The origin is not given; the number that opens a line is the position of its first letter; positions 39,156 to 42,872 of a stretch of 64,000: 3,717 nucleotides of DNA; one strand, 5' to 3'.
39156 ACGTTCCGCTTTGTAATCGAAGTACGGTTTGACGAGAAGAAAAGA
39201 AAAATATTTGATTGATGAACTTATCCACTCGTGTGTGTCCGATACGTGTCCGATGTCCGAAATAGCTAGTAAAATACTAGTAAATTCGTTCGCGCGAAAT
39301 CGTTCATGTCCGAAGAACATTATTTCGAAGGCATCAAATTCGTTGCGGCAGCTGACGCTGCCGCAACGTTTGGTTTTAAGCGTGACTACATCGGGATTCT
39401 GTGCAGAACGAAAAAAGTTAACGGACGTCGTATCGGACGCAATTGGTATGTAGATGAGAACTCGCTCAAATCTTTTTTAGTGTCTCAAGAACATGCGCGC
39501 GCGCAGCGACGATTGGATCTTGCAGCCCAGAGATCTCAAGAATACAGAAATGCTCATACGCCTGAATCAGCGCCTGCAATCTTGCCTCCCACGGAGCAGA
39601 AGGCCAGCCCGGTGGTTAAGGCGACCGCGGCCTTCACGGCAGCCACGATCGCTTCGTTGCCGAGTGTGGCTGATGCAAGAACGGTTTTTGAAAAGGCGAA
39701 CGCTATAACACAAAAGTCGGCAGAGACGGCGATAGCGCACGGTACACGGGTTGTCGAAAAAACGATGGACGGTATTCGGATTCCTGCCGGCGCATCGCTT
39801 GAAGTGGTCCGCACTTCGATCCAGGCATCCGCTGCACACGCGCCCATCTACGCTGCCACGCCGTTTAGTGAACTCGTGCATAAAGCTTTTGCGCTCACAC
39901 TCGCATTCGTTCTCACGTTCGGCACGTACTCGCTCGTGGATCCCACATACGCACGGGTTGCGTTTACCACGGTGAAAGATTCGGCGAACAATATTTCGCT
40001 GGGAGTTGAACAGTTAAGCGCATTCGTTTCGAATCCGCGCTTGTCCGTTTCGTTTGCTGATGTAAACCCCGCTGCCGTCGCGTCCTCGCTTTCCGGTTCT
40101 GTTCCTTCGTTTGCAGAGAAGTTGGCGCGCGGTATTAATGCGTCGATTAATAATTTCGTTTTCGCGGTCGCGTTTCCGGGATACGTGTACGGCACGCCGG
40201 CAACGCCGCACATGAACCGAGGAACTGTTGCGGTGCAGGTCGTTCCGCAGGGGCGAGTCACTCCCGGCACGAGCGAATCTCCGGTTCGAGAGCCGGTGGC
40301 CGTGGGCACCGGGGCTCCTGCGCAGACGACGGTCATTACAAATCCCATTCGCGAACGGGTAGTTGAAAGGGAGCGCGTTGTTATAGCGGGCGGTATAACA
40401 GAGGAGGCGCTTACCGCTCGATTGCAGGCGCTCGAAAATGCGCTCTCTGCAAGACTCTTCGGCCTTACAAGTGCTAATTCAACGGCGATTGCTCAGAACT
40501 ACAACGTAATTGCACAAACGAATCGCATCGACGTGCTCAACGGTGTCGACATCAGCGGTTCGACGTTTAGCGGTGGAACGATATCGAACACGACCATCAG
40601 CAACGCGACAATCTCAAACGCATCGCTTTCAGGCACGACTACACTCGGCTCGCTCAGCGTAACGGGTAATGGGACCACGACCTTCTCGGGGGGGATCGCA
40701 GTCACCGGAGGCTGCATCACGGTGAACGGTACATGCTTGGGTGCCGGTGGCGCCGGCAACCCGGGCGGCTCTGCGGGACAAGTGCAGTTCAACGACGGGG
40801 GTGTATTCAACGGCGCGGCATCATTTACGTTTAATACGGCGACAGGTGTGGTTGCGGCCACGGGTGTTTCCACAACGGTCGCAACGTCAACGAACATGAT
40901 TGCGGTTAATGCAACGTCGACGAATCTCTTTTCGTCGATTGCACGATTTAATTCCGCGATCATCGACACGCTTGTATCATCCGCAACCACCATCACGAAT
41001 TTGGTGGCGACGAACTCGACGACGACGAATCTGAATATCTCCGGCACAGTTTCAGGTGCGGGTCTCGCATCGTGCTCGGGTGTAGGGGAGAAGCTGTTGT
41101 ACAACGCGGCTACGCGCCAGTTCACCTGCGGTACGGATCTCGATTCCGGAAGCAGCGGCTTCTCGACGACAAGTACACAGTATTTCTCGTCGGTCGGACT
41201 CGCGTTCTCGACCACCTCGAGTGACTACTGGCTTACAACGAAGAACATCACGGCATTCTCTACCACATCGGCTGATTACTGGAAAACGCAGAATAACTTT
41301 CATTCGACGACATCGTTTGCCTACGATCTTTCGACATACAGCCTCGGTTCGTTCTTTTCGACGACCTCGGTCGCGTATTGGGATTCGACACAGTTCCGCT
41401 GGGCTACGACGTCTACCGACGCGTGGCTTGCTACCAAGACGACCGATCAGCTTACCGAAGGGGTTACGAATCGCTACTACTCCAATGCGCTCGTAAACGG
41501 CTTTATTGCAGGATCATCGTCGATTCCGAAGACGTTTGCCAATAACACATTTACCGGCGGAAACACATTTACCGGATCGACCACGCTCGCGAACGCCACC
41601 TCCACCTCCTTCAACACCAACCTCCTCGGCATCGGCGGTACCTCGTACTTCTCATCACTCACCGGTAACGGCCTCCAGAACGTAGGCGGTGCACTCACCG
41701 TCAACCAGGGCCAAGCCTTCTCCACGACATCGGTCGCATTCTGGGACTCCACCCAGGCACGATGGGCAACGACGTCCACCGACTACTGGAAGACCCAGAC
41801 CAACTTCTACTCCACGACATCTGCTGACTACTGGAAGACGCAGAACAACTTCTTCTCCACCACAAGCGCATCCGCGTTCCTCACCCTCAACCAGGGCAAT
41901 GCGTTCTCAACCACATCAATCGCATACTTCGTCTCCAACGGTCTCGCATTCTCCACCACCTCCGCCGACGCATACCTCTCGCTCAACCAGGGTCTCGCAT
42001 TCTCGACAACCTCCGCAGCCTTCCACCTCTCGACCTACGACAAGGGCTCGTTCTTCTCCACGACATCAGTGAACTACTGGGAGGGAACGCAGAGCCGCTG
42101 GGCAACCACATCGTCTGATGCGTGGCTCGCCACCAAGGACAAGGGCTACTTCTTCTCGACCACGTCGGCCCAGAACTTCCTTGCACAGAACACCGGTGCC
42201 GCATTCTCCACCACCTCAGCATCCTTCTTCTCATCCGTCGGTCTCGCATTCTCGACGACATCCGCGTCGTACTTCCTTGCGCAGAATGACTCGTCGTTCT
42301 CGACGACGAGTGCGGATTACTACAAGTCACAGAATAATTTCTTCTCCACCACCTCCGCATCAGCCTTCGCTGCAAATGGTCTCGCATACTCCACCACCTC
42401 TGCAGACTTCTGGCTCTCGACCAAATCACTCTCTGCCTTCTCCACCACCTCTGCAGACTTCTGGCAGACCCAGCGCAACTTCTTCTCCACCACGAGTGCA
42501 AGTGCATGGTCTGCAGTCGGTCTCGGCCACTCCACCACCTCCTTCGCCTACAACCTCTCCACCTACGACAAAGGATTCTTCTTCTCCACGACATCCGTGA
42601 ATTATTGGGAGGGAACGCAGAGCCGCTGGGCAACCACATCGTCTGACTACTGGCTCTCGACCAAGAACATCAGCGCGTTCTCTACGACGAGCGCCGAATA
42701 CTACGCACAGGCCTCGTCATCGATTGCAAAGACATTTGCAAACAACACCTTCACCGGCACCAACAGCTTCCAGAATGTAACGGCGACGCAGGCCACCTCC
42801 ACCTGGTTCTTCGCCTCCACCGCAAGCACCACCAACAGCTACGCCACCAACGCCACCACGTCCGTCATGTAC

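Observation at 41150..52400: >100 tandem/arrayed 16-aa '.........' repeats, a Ser/Thr-aromatic micro-repeat of unknown fold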

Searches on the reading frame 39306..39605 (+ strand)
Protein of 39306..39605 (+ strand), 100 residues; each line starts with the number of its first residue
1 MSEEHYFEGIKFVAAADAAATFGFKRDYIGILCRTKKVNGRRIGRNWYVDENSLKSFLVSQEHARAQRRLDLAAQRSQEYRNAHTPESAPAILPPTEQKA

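Call 31: search_protein_families(library=pfam, proteins=[window:39306-39605:+], max_evalue=1)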
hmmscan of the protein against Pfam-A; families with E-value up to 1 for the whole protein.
window:39306-39605:+ (100 aa): 2 families
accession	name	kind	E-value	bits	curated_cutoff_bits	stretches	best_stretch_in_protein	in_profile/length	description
PF12728.13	HTH_17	-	0.02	15.6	27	1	16-58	5-47/51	Helix-turn-helix domain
PF02224.24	Cytidylate_kin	-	0.08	13.1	26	1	38-78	117-156/211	Cytidylate kinase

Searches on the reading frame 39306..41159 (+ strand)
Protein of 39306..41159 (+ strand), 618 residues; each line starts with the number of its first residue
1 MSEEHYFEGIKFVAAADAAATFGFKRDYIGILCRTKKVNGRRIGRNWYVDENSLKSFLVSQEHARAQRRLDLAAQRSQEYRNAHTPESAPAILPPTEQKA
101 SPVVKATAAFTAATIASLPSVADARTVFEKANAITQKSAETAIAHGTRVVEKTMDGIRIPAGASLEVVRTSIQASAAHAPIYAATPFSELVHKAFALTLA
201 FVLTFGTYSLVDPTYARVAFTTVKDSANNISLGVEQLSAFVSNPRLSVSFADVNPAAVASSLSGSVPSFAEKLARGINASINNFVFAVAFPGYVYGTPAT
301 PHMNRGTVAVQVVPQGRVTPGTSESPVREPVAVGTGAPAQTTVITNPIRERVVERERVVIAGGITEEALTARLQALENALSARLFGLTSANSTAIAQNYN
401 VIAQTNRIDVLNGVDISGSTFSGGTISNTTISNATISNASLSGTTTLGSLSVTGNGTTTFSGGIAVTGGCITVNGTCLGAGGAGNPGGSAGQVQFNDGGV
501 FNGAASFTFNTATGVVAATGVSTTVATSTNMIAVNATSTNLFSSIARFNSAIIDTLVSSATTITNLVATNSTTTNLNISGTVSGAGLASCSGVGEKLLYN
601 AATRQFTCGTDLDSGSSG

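Call 31: search_protein_families(library=pfam, proteins=[window:39306-41159:+], max_evalue=1)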
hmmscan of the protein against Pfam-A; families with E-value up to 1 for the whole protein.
window:39306-41159:+ (618 aa): 2 families
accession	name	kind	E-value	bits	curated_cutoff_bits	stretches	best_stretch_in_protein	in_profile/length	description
PF00805.28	Pentapeptide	-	0.073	13.1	20.2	1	411-444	3-36/40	Pentapeptide repeats (8 copies)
PF09361.15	Phasin_2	-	0.95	10.2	24.9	1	103-151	35-83/100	Phasin protein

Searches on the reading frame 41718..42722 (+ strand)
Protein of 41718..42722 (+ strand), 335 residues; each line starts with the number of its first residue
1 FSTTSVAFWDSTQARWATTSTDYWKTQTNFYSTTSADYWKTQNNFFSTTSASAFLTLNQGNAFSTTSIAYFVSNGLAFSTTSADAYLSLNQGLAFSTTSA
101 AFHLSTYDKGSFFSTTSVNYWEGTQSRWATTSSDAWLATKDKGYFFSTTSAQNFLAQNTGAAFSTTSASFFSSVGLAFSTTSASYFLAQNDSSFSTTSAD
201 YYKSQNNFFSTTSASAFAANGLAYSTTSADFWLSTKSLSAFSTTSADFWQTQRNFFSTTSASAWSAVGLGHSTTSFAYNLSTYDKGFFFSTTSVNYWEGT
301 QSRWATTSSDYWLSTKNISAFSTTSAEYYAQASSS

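Call 10: find_homologous_proteins(query=window:41718-42722:+, max_evalue=0.001)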
Query window:41718-42722:+ (335 aa): 42 proteins with E <= 0.001 among 8000 candidates.
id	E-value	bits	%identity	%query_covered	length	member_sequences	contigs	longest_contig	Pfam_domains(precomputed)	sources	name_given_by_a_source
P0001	1.9e-39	154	41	86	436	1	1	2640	-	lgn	-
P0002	9.7e-37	145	44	60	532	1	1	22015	-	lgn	-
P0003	1.2e-28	119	48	39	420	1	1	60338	-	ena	-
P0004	1.6e-23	102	67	29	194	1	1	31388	-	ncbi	-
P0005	8.1e-23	100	48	39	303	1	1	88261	-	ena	-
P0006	2.3e-18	85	44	66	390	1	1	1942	PF13306.13,PF13578.13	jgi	-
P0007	6.8e-17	80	46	36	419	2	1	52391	-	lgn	-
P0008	6.8e-16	77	51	38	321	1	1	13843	-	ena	-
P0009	6.2e-15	74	51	31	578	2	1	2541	-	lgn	-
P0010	2.8e-13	68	62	27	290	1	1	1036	-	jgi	-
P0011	3.5e-12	65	39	40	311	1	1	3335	-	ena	-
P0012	4.9e-12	64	42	37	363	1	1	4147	-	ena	-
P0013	1.5e-10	59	42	36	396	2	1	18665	-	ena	-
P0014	3.2e-10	58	45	32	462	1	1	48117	-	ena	-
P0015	1.2e-9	56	69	20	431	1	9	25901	-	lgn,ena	-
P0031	5.5e-5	41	48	27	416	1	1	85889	-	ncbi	-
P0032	6.1e-5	41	35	66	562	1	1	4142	-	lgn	-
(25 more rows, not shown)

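Call 22: search_protein_representatives(protein=window:41718-42722:+)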
Query: 335 residues. Proteins with E-value up to 0.001 (for the whole library): 165; up to 1e-10: 97; up to 1e-30: 27. The best 150 are listed.
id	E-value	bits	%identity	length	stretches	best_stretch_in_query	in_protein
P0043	1.1e-94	333.9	51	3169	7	1-264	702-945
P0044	7.8e-82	291.6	45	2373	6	1-142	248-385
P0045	4.7e-71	256.2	57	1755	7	221-317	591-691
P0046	2.1e-70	254.1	51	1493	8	137-262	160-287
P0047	7.7e-70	252.2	42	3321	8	15-262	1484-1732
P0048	1.7e-67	244.5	38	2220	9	14-218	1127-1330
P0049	1.4e-66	241.5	55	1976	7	74-229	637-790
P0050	3.4e-58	214.0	47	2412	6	1-315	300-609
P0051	1.1e-57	212.3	48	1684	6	23-182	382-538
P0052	2.8e-57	211.0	45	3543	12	8-84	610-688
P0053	1.6e-53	198.7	51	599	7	191-266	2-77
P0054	4.9e-52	193.8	42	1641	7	64-262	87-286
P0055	8.6e-49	183.2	62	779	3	17-183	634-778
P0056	1.8e-47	178.8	41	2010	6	194-335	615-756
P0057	1.3e-46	176.0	57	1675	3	162-299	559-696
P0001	6.1e-40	154.1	52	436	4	1-74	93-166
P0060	5.9e-38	147.6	39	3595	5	1-123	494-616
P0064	1.1e-35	140.1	38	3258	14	2-219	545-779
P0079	8.5e-25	104.4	41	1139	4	147-320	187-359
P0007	2.2e-17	80.1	59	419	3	117-184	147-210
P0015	3.7e-10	56.3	37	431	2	1-52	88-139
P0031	1.8e-05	41.0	42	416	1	50-215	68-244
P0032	1.9e-05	40.8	33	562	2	131-250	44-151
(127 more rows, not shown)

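Call 24: list_cluster_members(proteins=[P0043, P0044, P0045, P0047, P0050, P0052, P0060, P0064, P0004, P0031])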
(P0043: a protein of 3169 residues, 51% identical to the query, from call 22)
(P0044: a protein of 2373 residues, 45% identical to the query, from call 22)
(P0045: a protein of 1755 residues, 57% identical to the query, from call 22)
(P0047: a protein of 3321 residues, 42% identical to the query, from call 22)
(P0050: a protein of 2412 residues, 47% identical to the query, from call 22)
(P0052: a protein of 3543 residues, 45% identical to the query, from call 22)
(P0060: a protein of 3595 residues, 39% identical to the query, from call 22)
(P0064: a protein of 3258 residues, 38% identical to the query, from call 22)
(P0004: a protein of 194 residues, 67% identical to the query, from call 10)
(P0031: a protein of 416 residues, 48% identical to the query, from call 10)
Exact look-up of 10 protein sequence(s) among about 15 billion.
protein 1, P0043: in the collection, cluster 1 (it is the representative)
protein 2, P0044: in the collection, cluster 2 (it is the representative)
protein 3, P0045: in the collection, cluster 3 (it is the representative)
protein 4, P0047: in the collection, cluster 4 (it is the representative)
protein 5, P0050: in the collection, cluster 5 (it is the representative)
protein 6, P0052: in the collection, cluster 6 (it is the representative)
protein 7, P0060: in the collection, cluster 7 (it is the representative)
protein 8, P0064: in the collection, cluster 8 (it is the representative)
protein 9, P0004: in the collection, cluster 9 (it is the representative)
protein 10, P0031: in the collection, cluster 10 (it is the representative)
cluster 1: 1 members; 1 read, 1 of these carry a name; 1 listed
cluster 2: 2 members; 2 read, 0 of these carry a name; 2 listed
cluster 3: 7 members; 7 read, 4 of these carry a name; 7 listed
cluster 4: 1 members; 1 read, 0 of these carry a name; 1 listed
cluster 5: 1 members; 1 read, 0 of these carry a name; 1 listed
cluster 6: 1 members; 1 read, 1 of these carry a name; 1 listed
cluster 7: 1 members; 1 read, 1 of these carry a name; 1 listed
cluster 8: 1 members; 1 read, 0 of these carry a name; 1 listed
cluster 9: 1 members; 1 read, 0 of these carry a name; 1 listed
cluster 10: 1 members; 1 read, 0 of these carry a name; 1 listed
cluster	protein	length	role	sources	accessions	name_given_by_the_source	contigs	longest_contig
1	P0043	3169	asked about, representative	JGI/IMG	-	hypothetical protein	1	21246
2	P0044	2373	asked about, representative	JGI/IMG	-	-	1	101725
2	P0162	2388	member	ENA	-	-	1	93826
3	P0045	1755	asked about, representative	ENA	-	-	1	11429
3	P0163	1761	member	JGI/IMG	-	hypothetical protein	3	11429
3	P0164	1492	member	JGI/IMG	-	hypothetical protein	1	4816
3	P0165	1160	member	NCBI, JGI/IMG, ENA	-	hypothetical protein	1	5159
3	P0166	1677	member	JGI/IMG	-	hypothetical protein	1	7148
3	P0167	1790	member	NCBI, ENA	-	-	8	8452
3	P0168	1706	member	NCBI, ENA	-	-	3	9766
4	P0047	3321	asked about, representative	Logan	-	-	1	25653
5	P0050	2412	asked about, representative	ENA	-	-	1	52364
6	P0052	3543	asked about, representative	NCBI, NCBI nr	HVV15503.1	MAG TPA: hypothetical protein VHD55_03845, partial [Candidatus Paceibacterota bacterium] | hypothetical protein [Candidatus Paceibacterota bacterium]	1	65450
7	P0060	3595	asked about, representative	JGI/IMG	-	hypothetical protein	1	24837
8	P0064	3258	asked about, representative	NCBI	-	-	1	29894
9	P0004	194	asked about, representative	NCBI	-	-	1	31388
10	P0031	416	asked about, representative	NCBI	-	-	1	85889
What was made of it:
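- Named homologues are Paceibacterota or Campbellbacteria (calls 10, 24).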

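Call 59: search_protein_families(library=pfam, proteins=[window:41718-42722:+, P0001, P0015, P0032, P0007], max_evalue=10)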
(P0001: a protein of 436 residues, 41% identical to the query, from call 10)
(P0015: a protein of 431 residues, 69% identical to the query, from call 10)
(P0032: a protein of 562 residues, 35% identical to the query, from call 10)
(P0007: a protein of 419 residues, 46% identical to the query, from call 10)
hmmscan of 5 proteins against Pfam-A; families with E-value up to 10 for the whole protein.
window:41718-42722:+ (335 aa): 2 families
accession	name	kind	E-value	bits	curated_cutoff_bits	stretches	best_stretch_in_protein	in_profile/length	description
PF03526.18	Microcin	-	0.0011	19.2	25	1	240-261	31-52/55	Colicin E1 (microcin) immunity protein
PF25371.1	DUF7884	-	0.67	10.6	27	0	110-131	8-29/90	Domain of unknown function (DUF7884)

P0001 (436 aa): 1 family
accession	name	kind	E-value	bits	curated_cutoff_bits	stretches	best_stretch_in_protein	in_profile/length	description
PF03526.18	Microcin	-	1.7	9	25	0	111-128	35-52/55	Colicin E1 (microcin) immunity protein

P0015 (431 aa): 1 family
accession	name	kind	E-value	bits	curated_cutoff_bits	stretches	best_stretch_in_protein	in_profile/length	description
PF18454.7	Mtd_N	-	0.074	13.4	26.3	1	297-313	17-33/37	Major tropism determinant N-terminal domain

P0032 (562 aa): 0 families

P0007 (419 aa): 0 families

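Call 67: search_dna_similar(query=window:41718-42722:+, collection=phages, mode=protein, max_evalue=0.001, max_rows=15)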
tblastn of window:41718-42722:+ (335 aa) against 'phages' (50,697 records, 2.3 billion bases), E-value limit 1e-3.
No match.
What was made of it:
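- Closest known: Phage tail fibres and tailspikes with beta-helical shafts. Different: There is no match in 50,697 deposited phage genomes (call 67).
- Tried and rejected: tblastn against 50,697 deposited phage genomes gave no match (call 67).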
